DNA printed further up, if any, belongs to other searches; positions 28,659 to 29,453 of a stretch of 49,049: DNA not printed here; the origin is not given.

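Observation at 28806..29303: Intact stand-alone MurD domain-3 paralogue between murD and ftsW in the dcw operon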

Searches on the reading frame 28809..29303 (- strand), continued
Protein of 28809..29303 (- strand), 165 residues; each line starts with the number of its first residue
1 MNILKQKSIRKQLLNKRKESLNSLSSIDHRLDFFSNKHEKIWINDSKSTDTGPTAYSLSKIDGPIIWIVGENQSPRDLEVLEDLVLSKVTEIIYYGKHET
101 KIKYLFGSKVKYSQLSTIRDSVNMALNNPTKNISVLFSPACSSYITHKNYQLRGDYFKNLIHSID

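Call 38: find_homologous_proteins(query=A3, max_evalue=1e-10)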
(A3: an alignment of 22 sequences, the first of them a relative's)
Query A3 (22 sequences) (165 aa, profile of the alignment): 2205 proteins with E <= 1e-10 among 4156 candidates; the best 120 are listed.
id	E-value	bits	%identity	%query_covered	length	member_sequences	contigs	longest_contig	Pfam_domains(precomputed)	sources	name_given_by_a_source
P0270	5.7e-68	246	60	94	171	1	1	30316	PF02875.27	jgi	jgi:UDP-N-acetylmuramoylalanine--D-glutamate ligase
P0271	6.9e-68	246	61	94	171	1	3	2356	PF02875.27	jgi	jgi:UDP-N-acetylmuramoylalanine--D-glutamate ligase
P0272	7.6e-67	242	58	93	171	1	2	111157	PF02875.27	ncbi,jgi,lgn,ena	jgi:UDP-N-acetylmuramoylalanine--D-glutamate ligase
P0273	1.3e-66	241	54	100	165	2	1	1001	PF02875.27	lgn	-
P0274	4.3e-66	240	53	100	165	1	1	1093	PF02875.27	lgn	-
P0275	5.3e-66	239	57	100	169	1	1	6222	PF02875.27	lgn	-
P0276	9.8e-66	239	56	100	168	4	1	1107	PF02875.27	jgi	-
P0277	3.2e-65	237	56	100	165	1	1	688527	PF02875.27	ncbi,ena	-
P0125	4.8e-65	236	43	94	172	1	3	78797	PF02875.27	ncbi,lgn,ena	ncbi:MAG: glutamate ligase domain-containing protein [Salibacteraceae bacterium]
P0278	1.2e-64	235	54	93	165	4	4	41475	PF02875.27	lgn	-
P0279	1.2e-64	235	51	100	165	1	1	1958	PF02875.27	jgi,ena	-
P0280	3.0e-64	234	56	98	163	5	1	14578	PF02875.27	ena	-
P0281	3.6e-64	233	55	100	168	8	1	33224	PF02875.27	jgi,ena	jgi:UDP-N-acetylmuramoylalanine--D-glutamate ligase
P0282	3.9e-64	233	52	100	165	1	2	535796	PF02875.27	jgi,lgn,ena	-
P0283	4.6e-64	233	57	98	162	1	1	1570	PF02875.27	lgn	-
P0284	5.0e-64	233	56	99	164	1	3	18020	PF02875.27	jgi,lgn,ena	-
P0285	9.0e-64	232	52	98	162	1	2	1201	PF02875.27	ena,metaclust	metaclust:\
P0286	1.1e-63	232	57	95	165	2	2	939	PF02875.27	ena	-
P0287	1.2e-63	232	52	98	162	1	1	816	PF02875.27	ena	-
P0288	2.2e-63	231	50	100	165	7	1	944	PF02875.27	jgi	-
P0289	2.4e-63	231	59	98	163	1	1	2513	PF02875.27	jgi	jgi:UDP-N-acetylmuramoylalanine--D-glutamate ligase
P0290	2.5e-63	231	55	94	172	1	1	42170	PF02875.27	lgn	-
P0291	2.8e-63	231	56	99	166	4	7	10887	PF02875.27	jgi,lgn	jgi:UDP-N-acetylmuramoylalanine--D-glutamate ligase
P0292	2.9e-63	230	51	98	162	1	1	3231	PF02875.27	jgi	jgi:UDP-N-acetylmuramoylalanine--D-glutamate ligase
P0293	3.2e-63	230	49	100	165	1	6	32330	PF02875.27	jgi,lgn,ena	jgi:UDP-N-acetylmuramoylalanine--D-glutamate ligase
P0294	3.2e-63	230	60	98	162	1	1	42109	PF02875.27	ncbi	-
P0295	3.3e-63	230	58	93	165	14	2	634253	PF02875.27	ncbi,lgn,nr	ncbi:MAG: hypothetical protein H6599_07545 [Flavobacteriales bacterium]|nr:hypothetical protein [Fla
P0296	3.8e-63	230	51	98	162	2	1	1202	PF02875.27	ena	-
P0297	3.9e-63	230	51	98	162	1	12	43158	PF02875.27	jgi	jgi:UDP-N-acetylmuramoylalanine--D-glutamate ligase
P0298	4.0e-63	230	51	98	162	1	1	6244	PF02875.27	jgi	jgi:UDP-N-acetylmuramoylalanine--D-glutamate ligase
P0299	4.0e-63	230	59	98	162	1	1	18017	PF02875.27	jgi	-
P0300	6.4e-63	229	50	98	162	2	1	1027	PF02875.27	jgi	-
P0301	7.0e-63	229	55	93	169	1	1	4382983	PF02875.27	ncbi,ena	-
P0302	1.3e-62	228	57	92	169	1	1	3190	PF02875.27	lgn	-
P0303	1.7e-62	228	58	98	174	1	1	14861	PF02875.27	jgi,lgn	jgi:UDP-N-acetylmuramoylalanine--D-glutamate ligase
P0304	1.7e-62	228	50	100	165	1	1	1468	PF02875.27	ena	-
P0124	1.9e-62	228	44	99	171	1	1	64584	PF02875.27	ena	-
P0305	2.0e-62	228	41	94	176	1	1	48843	PF02875.27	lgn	-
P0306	2.3e-62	228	58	98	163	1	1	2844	PF02875.27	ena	-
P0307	2.3e-62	228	56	93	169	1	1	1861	PF02875.27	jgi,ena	-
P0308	2.4e-62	228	50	98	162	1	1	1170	PF02875.27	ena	-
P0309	2.7e-62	227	51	100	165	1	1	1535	PF02875.27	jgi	-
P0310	2.7e-62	227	53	92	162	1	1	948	PF02875.27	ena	-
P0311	2.7e-62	227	57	98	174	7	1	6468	PF02875.27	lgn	-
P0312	3.0e-62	227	52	100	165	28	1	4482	PF02875.27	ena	-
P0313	3.2e-62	227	48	100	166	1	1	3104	PF02875.27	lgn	-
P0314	3.2e-62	227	59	94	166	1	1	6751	PF02875.27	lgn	-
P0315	3.5e-62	227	58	98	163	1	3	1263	PF02875.27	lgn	-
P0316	3.6e-62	227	58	98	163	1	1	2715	PF02875.27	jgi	jgi:UDP-N-acetylmuramoylalanine--D-glutamate ligase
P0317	3.8e-62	227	50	100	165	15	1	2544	PF02875.27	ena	-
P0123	4.3e-62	227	44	93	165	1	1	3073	PF02875.27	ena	-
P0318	4.6e-62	227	54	100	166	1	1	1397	PF02875.27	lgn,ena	-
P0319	5.5e-62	226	42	93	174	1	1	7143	PF02875.27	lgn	-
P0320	5.7e-62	226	48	94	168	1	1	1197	PF02875.27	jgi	jgi:UDP-N-acetylmuramoylalanine--D-glutamate ligase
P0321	6.0e-62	226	50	98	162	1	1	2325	PF02875.27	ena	-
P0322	6.8e-62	226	58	93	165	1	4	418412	PF02875.27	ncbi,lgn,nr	ncbi:MAG: hypothetical protein H6600_00405 [Flavobacteriales bacterium]|nr:hypothetical protein [Fla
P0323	8.1e-62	226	48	100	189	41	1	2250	PF02875.27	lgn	-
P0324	9.6e-62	226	52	98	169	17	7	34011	PF02875.27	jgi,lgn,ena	-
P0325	9.8e-62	226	50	98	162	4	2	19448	PF02875.27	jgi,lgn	jgi:UDP-N-acetylmuramoylalanine--D-glutamate ligase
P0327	1.1e-61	225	51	98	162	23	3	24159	PF02875.27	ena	-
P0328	1.5e-61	225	48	94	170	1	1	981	PF02875.27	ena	-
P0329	1.8e-61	225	55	94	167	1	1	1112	PF02875.27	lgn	-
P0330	2.9e-61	224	55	93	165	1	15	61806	PF02875.27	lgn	-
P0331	3.2e-61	224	45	94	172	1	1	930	PF02875.27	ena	-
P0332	7.8e-61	223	57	98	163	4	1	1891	PF02875.27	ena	-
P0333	1.6e-60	222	54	93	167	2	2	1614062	-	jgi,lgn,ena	-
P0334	2.8e-60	221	41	94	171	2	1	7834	PF02875.27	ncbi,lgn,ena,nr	ncbi:MAG: hypothetical protein JKY53_10150 [Flavobacteriales bacterium]|nr:hypothetical protein [Fla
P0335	3.0e-60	221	42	99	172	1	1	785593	PF02875.27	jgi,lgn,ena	-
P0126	3.4e-60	221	100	100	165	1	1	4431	PF02875.27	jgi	jgi:UDP-N-acetylmuramoylalanine--D-glutamate ligase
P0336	3.8e-60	220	40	93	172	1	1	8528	PF02875.27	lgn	-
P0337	4.5e-60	220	47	100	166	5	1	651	PF02875.27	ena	-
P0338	8.8e-60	219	48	100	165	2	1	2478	PF02875.27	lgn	-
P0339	9.3e-60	219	49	100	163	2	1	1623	PF02875.27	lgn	-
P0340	9.4e-60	219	52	93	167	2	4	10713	PF02875.27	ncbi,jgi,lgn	ncbi:MAG: UDP-N-acetylmuramoylalanine--D-glutamate ligase [Parvicellaceae bacterium]|jgi:UDP-N-acety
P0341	1.1e-59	219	47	94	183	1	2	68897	PF02875.27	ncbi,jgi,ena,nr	ncbi:MAG: hypothetical protein COA57_02710 [Flavobacteriales bacterium]|nr:hypothetical protein [Bac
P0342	2.9e-59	217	42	98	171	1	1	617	PF02875.27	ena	-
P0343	3.5e-59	217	43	98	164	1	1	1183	PF02875.27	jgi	jgi:UDP-N-acetylmuramoylalanine--D-glutamate ligase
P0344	4.7e-59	217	46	98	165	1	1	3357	PF02875.27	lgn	-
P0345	5.0e-59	217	43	94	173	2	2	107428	PF02875.27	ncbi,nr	ncbi:hypothetical protein N9R81_06250 [Flavobacteriales bacterium]|nr:hypothetical protein [Flavobac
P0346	5.6e-59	217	41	91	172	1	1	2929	PF02875.27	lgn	-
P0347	5.8e-59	217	49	100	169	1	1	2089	PF02875.27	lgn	-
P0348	6.0e-59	216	68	100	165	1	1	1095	PF02875.27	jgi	jgi:UDP-N-acetylmuramoylalanine--D-glutamate ligase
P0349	7.5e-59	216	43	93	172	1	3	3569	PF02875.27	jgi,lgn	jgi:UDP-N-acetylmuramoylalanine--D-glutamate ligase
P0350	8.2e-59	216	43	93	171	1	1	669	PF02875.27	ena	-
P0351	1.7e-58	215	42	94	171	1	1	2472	PF02875.27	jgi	jgi:UDP-N-acetylmuramoylalanine--D-glutamate ligase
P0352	1.8e-58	215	46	95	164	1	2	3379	PF02875.27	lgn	-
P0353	2.2e-58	215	41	99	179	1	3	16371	PF02875.27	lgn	-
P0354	2.7e-58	214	39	99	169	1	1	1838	PF02875.27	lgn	-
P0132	3.3e-58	214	42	93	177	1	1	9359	PF02875.27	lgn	-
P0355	3.4e-58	214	42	92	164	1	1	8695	PF02875.27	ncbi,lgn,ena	-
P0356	3.5e-58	214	88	100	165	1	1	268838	PF02875.27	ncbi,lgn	ncbi:MAG: hypothetical protein ACK4K0_04080 [Flavobacteriales bacterium]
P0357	3.7e-58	214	40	96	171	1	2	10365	PF02875.27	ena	-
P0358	5.0e-58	213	90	100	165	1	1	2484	PF02875.27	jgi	jgi:UDP-N-acetylmuramoylalanine--D-glutamate ligase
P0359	6.6e-58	213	40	94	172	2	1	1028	PF02875.27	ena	-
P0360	8.6e-58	213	41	94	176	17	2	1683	PF02875.27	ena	-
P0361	9.0e-58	213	42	93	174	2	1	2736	PF02875.27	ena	-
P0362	9.5e-58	213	41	94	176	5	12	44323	PF02875.27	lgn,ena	-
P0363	1.0e-57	212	41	93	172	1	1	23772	PF02875.27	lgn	-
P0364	1.1e-57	212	42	95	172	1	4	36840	PF02875.27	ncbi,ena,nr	ncbi:MAG: hypothetical protein HRT71_18215 [Flavobacteriales bacterium]|nr:hypothetical protein [Fla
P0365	1.3e-57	212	41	97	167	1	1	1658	PF02875.27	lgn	-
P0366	1.6e-57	212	65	98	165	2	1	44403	PF02875.27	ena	-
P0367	2.2e-57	211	39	99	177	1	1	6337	PF02875.27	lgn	-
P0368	2.3e-57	211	48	100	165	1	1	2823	PF02875.27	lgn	-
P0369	3.2e-57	211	41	92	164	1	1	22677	PF02875.27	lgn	-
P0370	7.8e-57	210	42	100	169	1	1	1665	PF02875.27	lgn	-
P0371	7.9e-57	210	47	100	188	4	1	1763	PF02875.27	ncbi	-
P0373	1.2e-56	209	39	98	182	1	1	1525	PF02875.27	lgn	-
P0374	2.3e-56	208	41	92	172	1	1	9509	PF02875.27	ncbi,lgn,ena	-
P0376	4.0e-56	207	51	93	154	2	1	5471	PF02875.27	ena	-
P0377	5.6e-56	207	39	93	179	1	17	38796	PF02875.27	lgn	-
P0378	8.7e-56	206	44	99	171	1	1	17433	PF02875.27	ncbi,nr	ncbi:MAG: hypothetical protein HRT72_09825 [Flavobacteriales bacterium]|nr:hypothetical protein [Fla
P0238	8.9e-56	206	33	96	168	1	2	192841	PF02875.27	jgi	jgi:UDP-N-acetylmuramoylalanine--D-glutamate ligase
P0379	2.3e-55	205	41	89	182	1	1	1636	PF02875.27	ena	-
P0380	2.4e-55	205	40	93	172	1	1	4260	PF02875.27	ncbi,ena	-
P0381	3.1e-55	204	40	92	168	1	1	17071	PF02875.27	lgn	-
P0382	3.6e-55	204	37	93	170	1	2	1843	PF02875.27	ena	-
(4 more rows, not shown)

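Call 39: find_encoding_contigs(protein=P0301, flank=8000, max_places=2)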
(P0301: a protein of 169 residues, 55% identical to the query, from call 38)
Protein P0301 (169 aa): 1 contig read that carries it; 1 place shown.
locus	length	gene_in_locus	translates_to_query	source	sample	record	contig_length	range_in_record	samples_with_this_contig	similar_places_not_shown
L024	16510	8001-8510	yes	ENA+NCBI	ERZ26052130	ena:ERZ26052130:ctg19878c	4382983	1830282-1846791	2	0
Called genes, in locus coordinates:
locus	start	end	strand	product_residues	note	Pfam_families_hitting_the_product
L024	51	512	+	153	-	PF02381:MraZ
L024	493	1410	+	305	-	PF01795:Methyltransf_5, PF01728:FtsJ (weak)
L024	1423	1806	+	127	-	PF19579:FtsL_2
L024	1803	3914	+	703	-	PF03717:PBP_dimer (faint), PF00905:Transpeptidase, PF03793:PASTA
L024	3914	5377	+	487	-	PF01225:Mur_ligase, PF08245:Mur_ligase_M, PF02875:Mur_ligase_C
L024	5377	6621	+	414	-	PF10555:MraY_sig1 (weak), PF00953:Glycos_transf_4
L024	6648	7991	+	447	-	PF21377:MurD_N, PF21799:MurD-like_N (weak), PF08245:Mur_ligase_M, PF02875:Mur_ligase_C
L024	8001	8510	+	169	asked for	PF02875:Mur_ligase_C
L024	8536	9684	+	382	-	PF01098:FTSW_RODA_SPOVE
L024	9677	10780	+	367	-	PF03033:Glyco_transf_28, PF04101:Glyco_tran_28_C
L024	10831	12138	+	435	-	PF01225:Mur_ligase, PF08245:Mur_ligase_M, PF02875:Mur_ligase_C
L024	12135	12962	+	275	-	-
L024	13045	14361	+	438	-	PF14450:FtsA, PF11104:PilM_2 (faint), PF02491:SHS2_FTSA, PF06277:EutA, PF06723:MreB_Mbl, PF14450:FtsA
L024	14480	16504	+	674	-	PF00091:Tubulin, PF12327:FtsZ_C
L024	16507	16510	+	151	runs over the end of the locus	PF02637:GatB_Yqey (faint), PF09424:YqeY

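Call 40: find_encoding_contigs(protein=P0238, flank=6000, max_places=2)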
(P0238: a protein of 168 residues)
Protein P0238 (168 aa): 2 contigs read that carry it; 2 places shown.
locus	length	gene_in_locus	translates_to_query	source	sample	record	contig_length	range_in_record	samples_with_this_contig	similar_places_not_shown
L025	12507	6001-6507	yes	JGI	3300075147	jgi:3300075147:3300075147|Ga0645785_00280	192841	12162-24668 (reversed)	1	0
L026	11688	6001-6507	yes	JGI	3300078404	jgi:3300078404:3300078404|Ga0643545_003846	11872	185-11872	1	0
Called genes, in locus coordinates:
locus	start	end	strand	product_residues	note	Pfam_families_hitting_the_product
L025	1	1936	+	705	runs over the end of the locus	PF03717:PBP_dimer, PF00905:Transpeptidase, PF03793:PASTA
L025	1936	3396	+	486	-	PF01225:Mur_ligase, PF08245:Mur_ligase_M, PF02875:Mur_ligase_C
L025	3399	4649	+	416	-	PF10555:MraY_sig1 (weak), PF00953:Glycos_transf_4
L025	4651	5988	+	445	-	PF21377:MurD_N, PF21799:MurD-like_N, PF08245:Mur_ligase_M, PF02875:Mur_ligase_C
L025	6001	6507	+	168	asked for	PF02875:Mur_ligase_C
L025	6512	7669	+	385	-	PF01098:FTSW_RODA_SPOVE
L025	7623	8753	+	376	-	PF03033:Glyco_transf_28, PF04101:Glyco_tran_28_C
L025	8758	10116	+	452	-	PF01225:Mur_ligase, PF08245:Mur_ligase_M, PF02875:Mur_ligase_C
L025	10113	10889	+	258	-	-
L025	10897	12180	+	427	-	PF00012:HSP70 (faint), PF11104:PilM_2 (faint), PF14450:FtsA, PF02491:SHS2_FTSA, PF06277:EutA, PF06723:MreB_Mbl, PF14450:FtsA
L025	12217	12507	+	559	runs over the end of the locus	PF00091:Tubulin, PF12327:FtsZ_C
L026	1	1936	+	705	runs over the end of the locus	PF03717:PBP_dimer, PF00905:Transpeptidase, PF03793:PASTA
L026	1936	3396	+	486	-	PF01225:Mur_ligase, PF08245:Mur_ligase_M, PF02875:Mur_ligase_C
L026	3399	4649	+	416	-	PF10555:MraY_sig1 (weak), PF00953:Glycos_transf_4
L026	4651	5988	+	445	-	PF21377:MurD_N, PF21799:MurD-like_N, PF08245:Mur_ligase_M, PF02875:Mur_ligase_C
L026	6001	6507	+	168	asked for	PF02875:Mur_ligase_C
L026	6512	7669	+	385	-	PF01098:FTSW_RODA_SPOVE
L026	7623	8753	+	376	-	PF03033:Glyco_transf_28, PF04101:Glyco_tran_28_C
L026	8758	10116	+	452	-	PF01225:Mur_ligase, PF08245:Mur_ligase_M, PF02875:Mur_ligase_C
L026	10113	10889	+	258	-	-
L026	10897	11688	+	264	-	?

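Call 41: list_cluster_members(proteins=[P0301, P0333, P0277, P0295, P0125, P0335, P0282, P0272])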
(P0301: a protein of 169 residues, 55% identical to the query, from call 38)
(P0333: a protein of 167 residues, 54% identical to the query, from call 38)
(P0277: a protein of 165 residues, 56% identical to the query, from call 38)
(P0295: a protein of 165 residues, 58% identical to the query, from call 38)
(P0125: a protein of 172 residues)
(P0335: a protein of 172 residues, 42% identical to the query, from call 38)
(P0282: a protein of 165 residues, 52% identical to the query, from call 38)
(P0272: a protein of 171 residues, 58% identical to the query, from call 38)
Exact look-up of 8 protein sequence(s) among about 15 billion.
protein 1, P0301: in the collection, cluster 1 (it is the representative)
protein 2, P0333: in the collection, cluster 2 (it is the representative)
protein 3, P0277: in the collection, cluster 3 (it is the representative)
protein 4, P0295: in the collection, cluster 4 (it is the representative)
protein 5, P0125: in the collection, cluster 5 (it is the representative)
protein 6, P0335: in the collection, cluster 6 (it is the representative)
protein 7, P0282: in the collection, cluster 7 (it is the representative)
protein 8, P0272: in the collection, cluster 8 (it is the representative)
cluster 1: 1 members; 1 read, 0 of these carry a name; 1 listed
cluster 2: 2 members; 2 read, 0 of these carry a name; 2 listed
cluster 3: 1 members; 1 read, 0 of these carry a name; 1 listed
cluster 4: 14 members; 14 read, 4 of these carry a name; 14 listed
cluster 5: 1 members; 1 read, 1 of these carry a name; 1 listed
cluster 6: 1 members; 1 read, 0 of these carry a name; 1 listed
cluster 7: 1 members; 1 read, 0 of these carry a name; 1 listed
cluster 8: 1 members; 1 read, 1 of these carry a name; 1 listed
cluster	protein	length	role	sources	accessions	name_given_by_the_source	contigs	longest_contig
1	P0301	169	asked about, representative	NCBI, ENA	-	-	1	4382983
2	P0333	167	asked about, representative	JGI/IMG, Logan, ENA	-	-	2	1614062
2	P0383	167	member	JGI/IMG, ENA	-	-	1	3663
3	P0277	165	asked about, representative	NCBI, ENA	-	-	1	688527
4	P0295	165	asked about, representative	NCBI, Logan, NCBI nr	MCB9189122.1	MAG: hypothetical protein H6599_07545 [Flavobacteriales bacterium] | hypothetical protein [Flavobacteriales bacterium]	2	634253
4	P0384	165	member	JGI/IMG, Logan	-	UDP-N-acetylmuramoylalanine--D-glutamate ligase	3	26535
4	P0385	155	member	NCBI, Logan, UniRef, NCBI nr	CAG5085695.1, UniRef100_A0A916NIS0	UDP-N-acetylmuramoylalanine--D-glutamate ligase [Parvicella tangerina] | UDP-N-acetylmuramoylalanine--D-glutamate ligase n=2 Tax=Parvicella tangerina ...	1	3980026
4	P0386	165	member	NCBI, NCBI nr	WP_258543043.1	glutamate ligase domain-containing protein [Parvicella tangerina] | hypothetical protein [Parvicella tangerina]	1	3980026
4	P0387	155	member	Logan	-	-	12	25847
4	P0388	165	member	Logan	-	-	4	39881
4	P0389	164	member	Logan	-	-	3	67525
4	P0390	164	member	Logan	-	-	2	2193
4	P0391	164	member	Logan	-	-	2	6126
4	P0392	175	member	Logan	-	-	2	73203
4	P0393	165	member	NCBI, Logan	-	-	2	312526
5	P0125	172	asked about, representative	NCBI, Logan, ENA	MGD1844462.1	MAG: glutamate ligase domain-containing protein [Salibacteraceae bacterium]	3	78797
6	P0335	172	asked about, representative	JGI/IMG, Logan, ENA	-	-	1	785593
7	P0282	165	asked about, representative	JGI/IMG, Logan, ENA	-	-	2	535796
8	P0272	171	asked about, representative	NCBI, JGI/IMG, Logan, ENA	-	UDP-N-acetylmuramoylalanine--D-glutamate ligase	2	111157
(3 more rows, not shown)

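Call 47: find_encoding_contigs(protein=P0172, flank=5000, max_places=2)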
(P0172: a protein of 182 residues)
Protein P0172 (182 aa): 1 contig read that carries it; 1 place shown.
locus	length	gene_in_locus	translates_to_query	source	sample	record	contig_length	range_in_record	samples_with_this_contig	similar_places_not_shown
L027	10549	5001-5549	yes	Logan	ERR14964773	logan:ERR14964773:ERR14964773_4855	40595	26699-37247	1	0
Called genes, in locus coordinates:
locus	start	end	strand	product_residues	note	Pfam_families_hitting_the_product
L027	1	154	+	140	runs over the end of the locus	PF19579:FtsL_2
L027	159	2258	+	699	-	PF03717:PBP_dimer, PF00905:Transpeptidase, PF03793:PASTA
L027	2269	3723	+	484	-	PF01225:Mur_ligase (faint), PF08245:Mur_ligase_M, PF02875:Mur_ligase_C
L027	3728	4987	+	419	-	PF10555:MraY_sig1 (faint), PF00953:Glycos_transf_4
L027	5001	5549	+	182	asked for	PF02875:Mur_ligase_C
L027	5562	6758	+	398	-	PF01098:FTSW_RODA_SPOVE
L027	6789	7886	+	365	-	PF03033:Glyco_transf_28, PF04101:Glyco_tran_28_C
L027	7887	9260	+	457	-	PF01225:Mur_ligase, PF08245:Mur_ligase_M, PF02875:Mur_ligase_C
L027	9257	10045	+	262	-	-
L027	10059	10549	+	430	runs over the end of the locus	PF11104:PilM_2 (faint), PF14450:FtsA (weak), PF02491:SHS2_FTSA, PF06723:MreB_Mbl, PF14450:FtsA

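Call 48: find_encoding_contigs(protein=P0168, flank=5000, max_places=2)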
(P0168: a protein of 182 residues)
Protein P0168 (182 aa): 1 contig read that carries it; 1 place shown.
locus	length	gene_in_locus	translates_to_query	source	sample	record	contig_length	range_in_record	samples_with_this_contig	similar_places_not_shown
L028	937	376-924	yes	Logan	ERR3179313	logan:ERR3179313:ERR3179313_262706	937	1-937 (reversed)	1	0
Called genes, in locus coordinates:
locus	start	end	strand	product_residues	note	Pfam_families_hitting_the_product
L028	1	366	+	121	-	?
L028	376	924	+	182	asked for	PF02875:Mur_ligase_C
